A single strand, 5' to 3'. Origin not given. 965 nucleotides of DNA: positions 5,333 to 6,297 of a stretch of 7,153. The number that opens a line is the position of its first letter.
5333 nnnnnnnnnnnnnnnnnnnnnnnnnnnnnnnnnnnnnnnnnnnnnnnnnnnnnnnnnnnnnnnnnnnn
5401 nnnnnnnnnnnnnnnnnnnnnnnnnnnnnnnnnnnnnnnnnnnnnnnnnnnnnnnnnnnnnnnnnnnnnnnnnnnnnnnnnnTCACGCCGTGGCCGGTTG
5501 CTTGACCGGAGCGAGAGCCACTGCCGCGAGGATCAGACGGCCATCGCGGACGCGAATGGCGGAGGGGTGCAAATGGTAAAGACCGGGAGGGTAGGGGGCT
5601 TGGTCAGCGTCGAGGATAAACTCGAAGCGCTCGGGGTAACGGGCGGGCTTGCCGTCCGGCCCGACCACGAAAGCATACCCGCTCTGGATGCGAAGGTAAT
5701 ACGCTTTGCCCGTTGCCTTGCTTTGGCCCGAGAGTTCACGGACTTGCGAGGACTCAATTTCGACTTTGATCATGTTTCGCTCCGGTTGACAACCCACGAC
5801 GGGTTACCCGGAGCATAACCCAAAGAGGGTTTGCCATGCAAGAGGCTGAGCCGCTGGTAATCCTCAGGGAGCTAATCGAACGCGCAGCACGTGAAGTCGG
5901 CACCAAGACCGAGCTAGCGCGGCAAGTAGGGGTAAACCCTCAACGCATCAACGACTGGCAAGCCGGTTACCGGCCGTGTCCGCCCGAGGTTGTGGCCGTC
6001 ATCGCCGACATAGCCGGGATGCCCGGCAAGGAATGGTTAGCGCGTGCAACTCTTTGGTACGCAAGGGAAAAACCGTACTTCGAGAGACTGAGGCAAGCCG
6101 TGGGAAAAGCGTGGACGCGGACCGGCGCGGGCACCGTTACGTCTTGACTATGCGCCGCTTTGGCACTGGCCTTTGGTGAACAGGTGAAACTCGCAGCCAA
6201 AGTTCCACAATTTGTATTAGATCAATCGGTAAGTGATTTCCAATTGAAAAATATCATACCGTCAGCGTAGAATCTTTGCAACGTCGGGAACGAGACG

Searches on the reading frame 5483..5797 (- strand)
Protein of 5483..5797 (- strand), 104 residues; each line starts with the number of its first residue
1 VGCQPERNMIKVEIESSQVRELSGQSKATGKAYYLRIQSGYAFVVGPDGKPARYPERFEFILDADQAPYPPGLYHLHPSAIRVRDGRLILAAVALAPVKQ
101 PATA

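Call 7: search_protein_families(library=pfam, proteins=[window:5483-5797:-], max_evalue=0.1)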
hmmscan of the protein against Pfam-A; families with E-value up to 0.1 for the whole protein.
window:5483-5797:- (104 aa): 2 families
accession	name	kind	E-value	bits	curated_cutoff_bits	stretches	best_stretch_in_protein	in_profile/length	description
PF02303.23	Phage_DNA_bind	-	1.2e-10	42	25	1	10-83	1-69/82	Helix-destabilising protein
PF17878.8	ssDBP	-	0.00049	20.4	27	1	14-91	5-72/81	Phage single-stranded DNA-binding protein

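Call 8: search_protein_families(library=phrogs, proteins=[window:5483-5797:-], max_evalue=0.01)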
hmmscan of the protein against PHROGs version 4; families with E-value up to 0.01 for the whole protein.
window:5483-5797:- (104 aa): 2 families
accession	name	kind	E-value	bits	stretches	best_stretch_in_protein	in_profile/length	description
phrog_1199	-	DNA, RNA and nucleotide metabolism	2.6e-13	50.9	1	10-99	4-89/98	single strand DNA binding protein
phrog_2866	-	DNA, RNA and nucleotide metabolism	5.1e-05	24.3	1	8-102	9-100/122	single strand DNA binding protein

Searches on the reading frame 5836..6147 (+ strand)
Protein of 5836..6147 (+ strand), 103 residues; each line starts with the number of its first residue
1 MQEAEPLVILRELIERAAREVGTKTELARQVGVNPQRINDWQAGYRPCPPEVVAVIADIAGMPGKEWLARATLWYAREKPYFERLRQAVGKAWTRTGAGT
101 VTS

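Call 7: search_protein_families(library=pfam, proteins=[window:5836-6147:+], max_evalue=0.1)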
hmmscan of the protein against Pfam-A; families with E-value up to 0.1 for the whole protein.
window:5836-6147:+ (103 aa): 8 families
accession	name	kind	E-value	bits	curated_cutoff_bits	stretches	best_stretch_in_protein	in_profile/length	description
PF15943.11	YdaS_toxin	-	6.1e-08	32.8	30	1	14-56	1-43/65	Bacterial toxin YdaS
PF13560.12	HTH_31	-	4.1e-05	24.2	27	1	23-67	16-61/64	Helix-turn-helix domain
PF01381.28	HTH_3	-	0.004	17.6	23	1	23-60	11-48/55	Helix-turn-helix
PF13542.12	HTH_Tnp_ISL3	-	0.0065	16.3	27.4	1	10-41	16-46/51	Helix-turn-helix domain of transposase family ISL3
PF13518.12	HTH_28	-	0.0078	16.7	25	1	12-46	4-37/52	Helix-turn-helix domain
PF13443.12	HTH_26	-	0.023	15.4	22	1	17-60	7-50/63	Cro/C1-type HTH DNA-binding domain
PF01527.26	HTH_Tnp_1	-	0.056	14.1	24.1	1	12-46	10-48/75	Transposase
PF05920.17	Homeobox_KN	-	0.08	13.2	24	0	23-46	15-38/40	Homeobox KN domain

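Call 8: search_protein_families(library=phrogs, proteins=[window:5836-6147:+], max_evalue=0.01)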
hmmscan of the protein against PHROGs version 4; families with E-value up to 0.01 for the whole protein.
window:5836-6147:+ (103 aa): 13 families
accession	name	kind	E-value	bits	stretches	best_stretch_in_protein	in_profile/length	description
phrog_638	-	transcription regulation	1.3e-10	42.3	1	12-71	6-67/145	transcriptional regulator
phrog_35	-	transcription regulation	3.3e-05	25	1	14-57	78-121/181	transcriptional repressor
phrog_2439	-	transcription regulation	4.2e-05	23.6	1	18-86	16-84/367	transcriptional regulator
phrog_4441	-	DNA, RNA and nucleotide metabolism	4.6e-05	24.7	1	21-92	18-85/98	HTH DNA binding protein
phrog_3626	-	unknown function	5.8e-05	24.2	1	24-52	28-56/82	-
phrog_3949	-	transcription regulation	0.0018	19.4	1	12-72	19-77/161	transcriptional repressor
phrog_1124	-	transcription regulation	0.002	18.7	1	16-58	15-57/177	transcriptional regulator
phrog_4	-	transcription regulation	0.0021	18.1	1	12-69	139-192/400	transcriptional repressor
phrog_8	-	transcription regulation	0.0023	18.5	1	13-61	80-129/346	transcriptional regulator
phrog_24576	-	unknown function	0.0046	17.9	1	29-90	25-88/131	-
phrog_409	-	transcription regulation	0.0053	18.3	1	15-60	18-61/127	transcriptional regulator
phrog_57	-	head and packaging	0.0077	17.1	1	22-49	13-40/199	terminase small subunit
phrog_2328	-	transcription regulation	0.0079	17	0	23-70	30-76/128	transcriptional repressor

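Call 60: search_protein_families(library=ncbifam, proteins=[window:5836-6147:+], max_evalue=0.1)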
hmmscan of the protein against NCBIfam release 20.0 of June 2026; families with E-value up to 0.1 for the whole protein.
window:5836-6147:+ (103 aa): 2 families
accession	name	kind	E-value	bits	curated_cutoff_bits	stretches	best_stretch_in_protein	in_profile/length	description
NF047948.1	male_kill_WMK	equivalog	0.017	14.6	300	1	23-84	20-79/300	WO male-killing family protein Wmk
NF053720.1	NsdA_fam_reg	subfamily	0.034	13.6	75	1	16-67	19-74/432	NsdA family TPR-like regulatory protein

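Call 61: search_protein_families(library=padloc, proteins=[window:5836-6147:+], max_evalue=0.1)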
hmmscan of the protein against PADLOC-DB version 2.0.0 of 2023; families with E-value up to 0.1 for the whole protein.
window:5836-6147:+ (103 aa): 6 families
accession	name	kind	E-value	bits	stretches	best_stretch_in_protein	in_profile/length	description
PDLC03955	RmrA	-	3.8e-05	21.1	1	23-89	35-101/371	-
PDLC03951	RmrA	-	0.0001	19.4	1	16-92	17-90/400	-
PDLC03956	RmrA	-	0.00025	18.2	1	14-84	15-82/399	-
PDLC03949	RmrA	-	0.0008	16.4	1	19-68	13-62/363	-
PDLC03947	RmrA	-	0.0027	14.6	1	16-89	20-92/383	-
PDLC03952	RmrA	-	0.0037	14.1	1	21-63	35-77/395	-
